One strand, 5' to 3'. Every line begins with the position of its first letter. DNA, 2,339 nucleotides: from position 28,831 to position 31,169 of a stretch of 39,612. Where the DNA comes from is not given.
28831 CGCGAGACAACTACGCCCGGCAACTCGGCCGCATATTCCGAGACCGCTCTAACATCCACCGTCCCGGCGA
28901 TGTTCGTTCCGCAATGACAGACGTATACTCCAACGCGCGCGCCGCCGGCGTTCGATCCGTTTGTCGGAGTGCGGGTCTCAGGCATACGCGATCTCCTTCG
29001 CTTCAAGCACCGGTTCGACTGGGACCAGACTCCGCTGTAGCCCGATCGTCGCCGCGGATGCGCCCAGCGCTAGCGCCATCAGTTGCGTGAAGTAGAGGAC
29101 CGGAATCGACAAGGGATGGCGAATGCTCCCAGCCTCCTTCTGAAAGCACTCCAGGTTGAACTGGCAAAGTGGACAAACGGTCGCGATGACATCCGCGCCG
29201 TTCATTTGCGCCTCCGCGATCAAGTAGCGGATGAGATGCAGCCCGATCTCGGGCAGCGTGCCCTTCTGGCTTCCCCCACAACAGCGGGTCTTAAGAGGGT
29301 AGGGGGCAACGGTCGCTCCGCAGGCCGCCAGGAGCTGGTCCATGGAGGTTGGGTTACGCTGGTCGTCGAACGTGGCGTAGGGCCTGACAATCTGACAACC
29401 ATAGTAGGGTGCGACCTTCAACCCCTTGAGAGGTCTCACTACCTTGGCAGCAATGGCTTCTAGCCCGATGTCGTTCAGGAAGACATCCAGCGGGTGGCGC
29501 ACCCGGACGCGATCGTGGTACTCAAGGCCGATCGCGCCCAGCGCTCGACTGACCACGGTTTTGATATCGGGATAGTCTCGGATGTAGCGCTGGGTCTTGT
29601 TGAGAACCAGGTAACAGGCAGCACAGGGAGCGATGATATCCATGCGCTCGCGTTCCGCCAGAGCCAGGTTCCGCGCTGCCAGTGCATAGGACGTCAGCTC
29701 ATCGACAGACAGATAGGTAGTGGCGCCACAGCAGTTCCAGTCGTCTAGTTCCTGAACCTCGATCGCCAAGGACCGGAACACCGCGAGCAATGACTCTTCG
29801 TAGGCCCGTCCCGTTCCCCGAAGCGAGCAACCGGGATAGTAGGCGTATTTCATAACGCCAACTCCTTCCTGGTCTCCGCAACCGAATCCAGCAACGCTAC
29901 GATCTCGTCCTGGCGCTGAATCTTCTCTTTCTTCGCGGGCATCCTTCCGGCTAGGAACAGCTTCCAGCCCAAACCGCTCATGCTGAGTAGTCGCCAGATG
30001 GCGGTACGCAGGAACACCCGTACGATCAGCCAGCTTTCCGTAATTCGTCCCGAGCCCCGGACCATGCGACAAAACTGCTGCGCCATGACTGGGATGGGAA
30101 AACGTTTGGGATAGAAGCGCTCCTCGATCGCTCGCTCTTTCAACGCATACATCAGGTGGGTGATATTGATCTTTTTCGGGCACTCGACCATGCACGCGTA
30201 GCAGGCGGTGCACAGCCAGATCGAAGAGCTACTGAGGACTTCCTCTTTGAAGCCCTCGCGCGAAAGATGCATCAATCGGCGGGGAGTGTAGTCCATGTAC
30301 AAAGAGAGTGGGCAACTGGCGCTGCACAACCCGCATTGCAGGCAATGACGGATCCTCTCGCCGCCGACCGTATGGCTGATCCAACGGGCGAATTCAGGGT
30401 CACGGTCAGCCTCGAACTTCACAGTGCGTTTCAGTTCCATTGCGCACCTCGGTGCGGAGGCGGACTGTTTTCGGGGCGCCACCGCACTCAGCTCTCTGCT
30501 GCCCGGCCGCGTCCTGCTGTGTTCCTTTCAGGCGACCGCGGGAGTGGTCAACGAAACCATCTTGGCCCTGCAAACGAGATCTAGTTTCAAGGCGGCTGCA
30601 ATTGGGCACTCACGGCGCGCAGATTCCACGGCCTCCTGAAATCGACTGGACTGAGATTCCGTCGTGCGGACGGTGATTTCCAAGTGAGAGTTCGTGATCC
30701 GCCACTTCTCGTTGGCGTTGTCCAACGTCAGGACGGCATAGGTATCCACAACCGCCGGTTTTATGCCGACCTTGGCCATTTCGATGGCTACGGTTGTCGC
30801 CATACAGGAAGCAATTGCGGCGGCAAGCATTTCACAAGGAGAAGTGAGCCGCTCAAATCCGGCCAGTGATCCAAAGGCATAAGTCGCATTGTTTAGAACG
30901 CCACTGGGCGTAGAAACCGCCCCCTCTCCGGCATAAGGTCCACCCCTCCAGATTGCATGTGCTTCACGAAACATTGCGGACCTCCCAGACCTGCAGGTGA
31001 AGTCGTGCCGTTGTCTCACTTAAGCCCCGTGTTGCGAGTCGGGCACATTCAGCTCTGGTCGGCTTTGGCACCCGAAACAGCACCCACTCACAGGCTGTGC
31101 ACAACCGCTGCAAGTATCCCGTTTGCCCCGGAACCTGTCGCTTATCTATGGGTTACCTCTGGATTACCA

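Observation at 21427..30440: Nine-gene operon joining an Mvh/Hdr-type hydrogenase-heterodisulfide reductase to a HybB-type membrane subunit and a GcvH-like protein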

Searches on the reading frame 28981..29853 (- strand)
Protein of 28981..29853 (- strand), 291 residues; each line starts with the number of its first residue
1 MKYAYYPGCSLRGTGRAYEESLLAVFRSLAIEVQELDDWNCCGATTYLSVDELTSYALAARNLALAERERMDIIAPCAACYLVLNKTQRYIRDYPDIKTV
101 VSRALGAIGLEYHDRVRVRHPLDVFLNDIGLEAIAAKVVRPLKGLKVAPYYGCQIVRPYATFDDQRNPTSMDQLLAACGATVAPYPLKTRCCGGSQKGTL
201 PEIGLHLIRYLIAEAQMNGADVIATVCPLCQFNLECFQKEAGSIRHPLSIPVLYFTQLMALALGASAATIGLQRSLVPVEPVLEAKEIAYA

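Call 5: search_protein_families(library=pfam, proteins=[window:28981-29853:-], max_evalue=0.01)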
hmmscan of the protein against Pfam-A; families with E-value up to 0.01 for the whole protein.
seq(291 aa): 1 family
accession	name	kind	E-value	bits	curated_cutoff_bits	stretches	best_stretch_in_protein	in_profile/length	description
PF02754.22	CCG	-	1.1e-25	89.9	20.6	2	3-84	1-84/85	Cysteine-rich domain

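Call 7: search_protein_families(library=ncbifam, proteins=[window:28981-29853:-], max_evalue=0.001)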
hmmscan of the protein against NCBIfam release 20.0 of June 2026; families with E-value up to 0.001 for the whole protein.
seq(291 aa): 8 families
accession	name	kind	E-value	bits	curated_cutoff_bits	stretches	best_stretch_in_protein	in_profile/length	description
TIGR03288.1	CoB_CoM_SS_B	equivalog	6.9e-53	179.8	345.15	1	2-284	1-288/290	CoB--CoM heterodisulfide reductase subunit B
NF042965.1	MFR_anch_SdhE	equivalog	3.3e-49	168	500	1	2-277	2-276/282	8-methylmenaquinol:fumarate reductase membrane anchor subunit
NF041780.1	hetero_SS_HdrB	equivalog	1.9e-25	89.8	450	1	19-284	22-303/304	ferredoxin:CoB-CoM heterodisulfide reductase subunit HdrB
NF045670.1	quin_L_LdhH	equivalog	1.1e-12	47.1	800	1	2-236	468-687/706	L-lactate dehydrogenase (quinone) large subunit LdhH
NF004898.0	PRK06259.1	equivalog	3.3e-08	32.6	385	1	188-240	415-470/488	fumarate reductase (CoM/CoB) subunit TfrB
NF008369.0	PRK11168.1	equivalog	5.1e-06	25.6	278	1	3-94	169-262/401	anaerobic glycerol-3-phosphate dehydrogenase subunit C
NF008434.0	PRK11274.1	equivalog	0.00037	19.5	333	0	2-85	304-389/409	glycolate oxidase subunit GlcF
NF045663.1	diclust_near_Sec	equivalog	0.00057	18.1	530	0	2-89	421-508/759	pyridine nucleotide-disulfide oxidoreductase/dicluster-binding protein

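Call 73: search_solved_structures(query=window:28981-29853:-, max_evalue=0.01, show_alignments=1)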
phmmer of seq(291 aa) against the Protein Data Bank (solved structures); distinct sequences matched with E-value up to 0.01: 5.
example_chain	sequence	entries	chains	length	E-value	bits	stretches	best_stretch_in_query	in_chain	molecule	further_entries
5odc_B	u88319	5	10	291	1.1e-41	146.7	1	1-284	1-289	Heterodisulfide reductase, subunit B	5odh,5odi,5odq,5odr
8rvu_b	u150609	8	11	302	4.5e-41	144.7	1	1-284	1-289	H(2):CoB-CoM heterodisulfide,ferredoxin reductase subunit B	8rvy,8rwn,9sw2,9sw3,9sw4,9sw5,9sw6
8rvv_B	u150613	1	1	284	1.4e-40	143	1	1-266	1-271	H(2):CoB-CoM heterodisulfide,ferredoxin reductase subunit B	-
9sfi_C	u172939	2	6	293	2.6e-40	142.2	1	1-284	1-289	H(2)/formate:CoB-CoM heterodisulfide,ferredoxin reductase subunit B2 | Heterodisulfide reductase subunit B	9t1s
7bkb_B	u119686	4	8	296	2e-35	126.2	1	2-284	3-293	CoB--CoM heterodisulfide reductase subunit B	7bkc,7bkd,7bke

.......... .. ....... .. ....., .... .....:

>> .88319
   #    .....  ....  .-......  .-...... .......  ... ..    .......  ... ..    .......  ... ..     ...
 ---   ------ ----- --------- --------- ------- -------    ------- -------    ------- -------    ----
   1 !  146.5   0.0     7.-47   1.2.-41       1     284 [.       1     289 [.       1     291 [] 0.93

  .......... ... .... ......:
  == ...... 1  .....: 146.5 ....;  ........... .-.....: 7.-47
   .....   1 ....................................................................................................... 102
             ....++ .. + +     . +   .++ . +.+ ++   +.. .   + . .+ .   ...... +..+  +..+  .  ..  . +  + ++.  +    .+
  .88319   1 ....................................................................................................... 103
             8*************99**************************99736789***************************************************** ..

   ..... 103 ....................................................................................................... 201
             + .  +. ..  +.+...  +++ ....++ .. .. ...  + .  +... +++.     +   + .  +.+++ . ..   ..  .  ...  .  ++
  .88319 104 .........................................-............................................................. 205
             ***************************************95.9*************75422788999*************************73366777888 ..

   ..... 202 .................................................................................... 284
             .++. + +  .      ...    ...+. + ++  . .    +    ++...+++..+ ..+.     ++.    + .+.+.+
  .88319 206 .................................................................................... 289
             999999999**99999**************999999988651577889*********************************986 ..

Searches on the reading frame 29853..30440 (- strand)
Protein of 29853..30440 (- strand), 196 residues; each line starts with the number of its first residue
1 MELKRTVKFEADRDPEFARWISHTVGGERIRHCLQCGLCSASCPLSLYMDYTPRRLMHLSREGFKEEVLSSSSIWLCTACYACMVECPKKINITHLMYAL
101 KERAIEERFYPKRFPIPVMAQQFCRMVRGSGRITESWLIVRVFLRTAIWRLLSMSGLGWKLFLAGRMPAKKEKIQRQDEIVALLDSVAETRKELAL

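Call 5: search_protein_families(library=pfam, proteins=[window:29853-30440:-], max_evalue=0.01)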
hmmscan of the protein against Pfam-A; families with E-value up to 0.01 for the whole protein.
seq(196 aa): 10 families
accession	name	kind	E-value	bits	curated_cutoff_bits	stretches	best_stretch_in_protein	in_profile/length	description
PF13183.11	Fer4_8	-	2.7e-11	44.3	27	1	31-91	3-68/68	4Fe-4S dicluster domain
PF13187.11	Fer4_9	-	8.3e-09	35.8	27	1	32-90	1-50/52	4Fe-4S dicluster domain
PF13534.11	Fer4_17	-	1.4e-07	32.3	22.2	1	33-92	2-61/61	4Fe-4S dicluster domain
PF12838.12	Fer4_7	-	9.9e-06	26.4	27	1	32-91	1-52/52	4Fe-4S dicluster domain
PF13237.11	Fer4_10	-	1.6e-05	25.2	25.5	1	32-88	8-53/53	4Fe-4S dicluster domain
PF12800.12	Fer4_4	-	0.00028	21.4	24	0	77-89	4-16/17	4Fe-4S binding domain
PF12797.12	Fer4_2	-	0.001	19.4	24.5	0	77-88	10-21/22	4Fe-4S binding domain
PF12837.12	Fer4_6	-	0.0018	18.6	25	0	76-88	8-20/24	4Fe-4S binding domain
PF12798.12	Fer4_3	-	0.0025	18.9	27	0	77-91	1-15/15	4Fe-4S binding domain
PF00037.32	Fer4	-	0.0029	17.8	21.1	0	76-89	7-20/24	4Fe-4S binding domain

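Call 7: search_protein_families(library=ncbifam, proteins=[window:29853-30440:-], max_evalue=0.001)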
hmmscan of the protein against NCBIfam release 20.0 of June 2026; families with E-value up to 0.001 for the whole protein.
seq(196 aa): 21 families
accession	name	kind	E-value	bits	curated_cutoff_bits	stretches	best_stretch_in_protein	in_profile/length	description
TIGR03290.1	CoB_CoM_SS_C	equivalog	1.4e-21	77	160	1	31-114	2-85/144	CoB--CoM heterodisulfide reductase subunit C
NF038018.1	qmoC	equivalog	1.5e-18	67.4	300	1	16-112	4-99/360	quinone-interacting membrane-bound oxidoreductase complex subunit QmoC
NF041779.1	hetero_SS_HdrC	equivalog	2.7e-17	62.9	350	1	30-108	30-107/198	ferredoxin:CoB-CoM heterodisulfide reductase subunit HdrC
NF041890.1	hdrC_Methbact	equivalog_domain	2.4e-15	56.6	270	1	28-108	26-105/192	ferredoxin:CoB-CoM heterodisulfide reductase subunit HdrC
NF009227.0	PRK12577.1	equivalog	2.7e-10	39.4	349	1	70-192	204-327/330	succinate dehydrogenase/fumarate reductase iron-sulfur subunit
NF004898.0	PRK06259.1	equivalog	1.4e-08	33.8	385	1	28-105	131-217/488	fumarate reductase (CoM/CoB) subunit TfrB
NF008369.0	PRK11168.1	equivalog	4.5e-08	32.4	278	1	29-110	9-93/401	anaerobic glycerol-3-phosphate dehydrogenase subunit C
TIGR00314.1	cdhA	equivalog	1.5e-07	29.6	781.3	1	28-109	396-471/784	CO dehydrogenase/acetyl-CoA synthase complex subunit alpha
NF042952.1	MFR_FeS_SdhB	equivalog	3.1e-07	29.7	600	1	72-190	199-317/320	8-methylmenaquinol:fumarate reductase iron-sulfur subunit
NF009226.0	PRK12576.1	equivalog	3.7e-07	29.8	344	1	32-158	155-293/317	succinate dehydrogenase/fumarate reductase iron-sulfur subunit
TIGR00384.1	dhsB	subfamily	5.8e-07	29.2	88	1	25-96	134-217/222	succinate dehydrogenase and fumarate reductase iron-sulfur protein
TIGR01945.1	rnfC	subfamily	1.1e-06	27.5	245.95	1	28-102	360-429/435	RnfABCDGE type electron transport complex subunit C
NF041837.1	rnfC_Methano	equivalog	1.9e-06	27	650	1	31-101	358-423/438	Rnf electron transport complex subunit RnfC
NF004616.0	PRK05950.1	subfamily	3.4e-06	26.4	228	1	30-107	146-236/238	succinate dehydrogenase iron-sulfur subunit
NF005746.0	PRK07570.1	subfamily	8.4e-05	22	243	1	32-102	158-239/250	succinate dehydrogenase/fumarate reductase iron-sulfur subunit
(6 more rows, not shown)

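Call 72: search_solved_structures(query=window:29853-30440:-, max_evalue=0.01, show_alignments=3)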
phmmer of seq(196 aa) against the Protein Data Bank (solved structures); distinct sequences matched with E-value up to 0.01: 8.
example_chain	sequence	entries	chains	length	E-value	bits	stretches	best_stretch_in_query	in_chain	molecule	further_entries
8rvv_C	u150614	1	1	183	5.1e-20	75.2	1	11-108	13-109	H(2):CoB-CoM heterodisulfide,ferredoxin reductase subunit C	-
8rvu_c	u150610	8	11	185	5.2e-20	75.2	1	11-108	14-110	H(2):CoB-CoM heterodisulfide,ferredoxin reductase subunit C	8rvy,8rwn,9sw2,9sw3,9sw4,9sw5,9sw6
7bkb_C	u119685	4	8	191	2.6e-16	63.1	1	11-115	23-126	CoB--CoM heterodisulfide reductase subunit C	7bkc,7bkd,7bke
5odc_C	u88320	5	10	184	6.4e-14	55.3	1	30-109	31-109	Heterodisulfide reductase, subunit C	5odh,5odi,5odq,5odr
9sfi_E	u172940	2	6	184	2.7e-13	53.3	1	30-107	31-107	H(2)/formate:CoB-CoM heterodisulfide,ferredoxin reductase subunit C2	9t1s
8rja_F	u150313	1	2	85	0.0003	23.7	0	11-54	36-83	NAD(P)H-quinone oxidoreductase subunit I, chloroplastic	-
9nez_B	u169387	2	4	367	0.0024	20.8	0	22-46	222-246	Sulfhydrogenase 1 subunit beta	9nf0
1kf6_B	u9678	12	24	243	0.0081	19.1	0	31-92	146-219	FUMARATE REDUCTASE IRON-SULFUR PROTEIN | Fumarate reductase iron-sulfur subunit | Fumarate reductase (Anaerobic), Fe-S subunit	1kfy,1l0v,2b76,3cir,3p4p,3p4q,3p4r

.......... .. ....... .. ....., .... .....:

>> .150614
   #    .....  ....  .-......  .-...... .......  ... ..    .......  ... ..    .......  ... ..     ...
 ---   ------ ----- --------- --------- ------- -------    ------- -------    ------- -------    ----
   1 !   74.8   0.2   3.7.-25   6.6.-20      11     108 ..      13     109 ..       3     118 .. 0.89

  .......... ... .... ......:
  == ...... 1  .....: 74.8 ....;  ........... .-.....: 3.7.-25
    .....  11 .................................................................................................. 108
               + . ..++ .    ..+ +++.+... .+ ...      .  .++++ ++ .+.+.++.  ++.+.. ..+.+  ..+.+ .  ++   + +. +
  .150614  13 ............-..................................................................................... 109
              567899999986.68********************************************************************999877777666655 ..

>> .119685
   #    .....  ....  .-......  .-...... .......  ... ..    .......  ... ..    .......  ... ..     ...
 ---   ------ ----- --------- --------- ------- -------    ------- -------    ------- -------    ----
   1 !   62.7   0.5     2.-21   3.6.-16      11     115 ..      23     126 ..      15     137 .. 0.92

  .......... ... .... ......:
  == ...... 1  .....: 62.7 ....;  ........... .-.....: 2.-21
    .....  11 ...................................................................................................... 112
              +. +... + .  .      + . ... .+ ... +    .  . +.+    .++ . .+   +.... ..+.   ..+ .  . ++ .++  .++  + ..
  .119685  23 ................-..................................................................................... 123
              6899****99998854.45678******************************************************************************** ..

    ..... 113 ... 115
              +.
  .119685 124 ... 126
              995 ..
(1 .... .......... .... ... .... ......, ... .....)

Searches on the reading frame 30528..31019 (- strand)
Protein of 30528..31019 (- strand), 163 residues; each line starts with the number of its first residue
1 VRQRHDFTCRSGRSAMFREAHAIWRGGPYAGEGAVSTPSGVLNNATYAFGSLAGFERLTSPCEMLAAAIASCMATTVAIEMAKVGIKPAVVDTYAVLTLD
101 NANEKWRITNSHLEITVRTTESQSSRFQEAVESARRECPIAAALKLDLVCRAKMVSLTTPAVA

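Call 7: search_protein_families(library=ncbifam, proteins=[window:30528-31019:-], max_evalue=0.001)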
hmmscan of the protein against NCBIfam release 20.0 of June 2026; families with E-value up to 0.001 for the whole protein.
window:30528-31019:- (163 aa): 5 families
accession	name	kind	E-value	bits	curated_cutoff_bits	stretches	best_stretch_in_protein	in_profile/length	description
TIGR03562.1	osmo_induc_OsmC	subfamily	9.4e-28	97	85.8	1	18-145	2-129/137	OsmC family peroxiredoxin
TIGR03561.1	organ_hyd_perox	subfamily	1.2e-05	25.7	88.85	1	32-146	13-126/134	Ohr family peroxiredoxin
TIGR03563.1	perox_SACOL1771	subfamily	1.2e-05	25.2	166.15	1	39-145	21-131/138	SACOL1771 family peroxiredoxin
NF041052.1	OsmC_like_Se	domain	0.00011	22.1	95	1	54-145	35-131/144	OsmC-related (seleno)protein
NF052637.1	HydprxOhrVib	equivalog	0.00043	20.5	240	1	32-146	16-127/140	organic hydroperoxide reductase Ohr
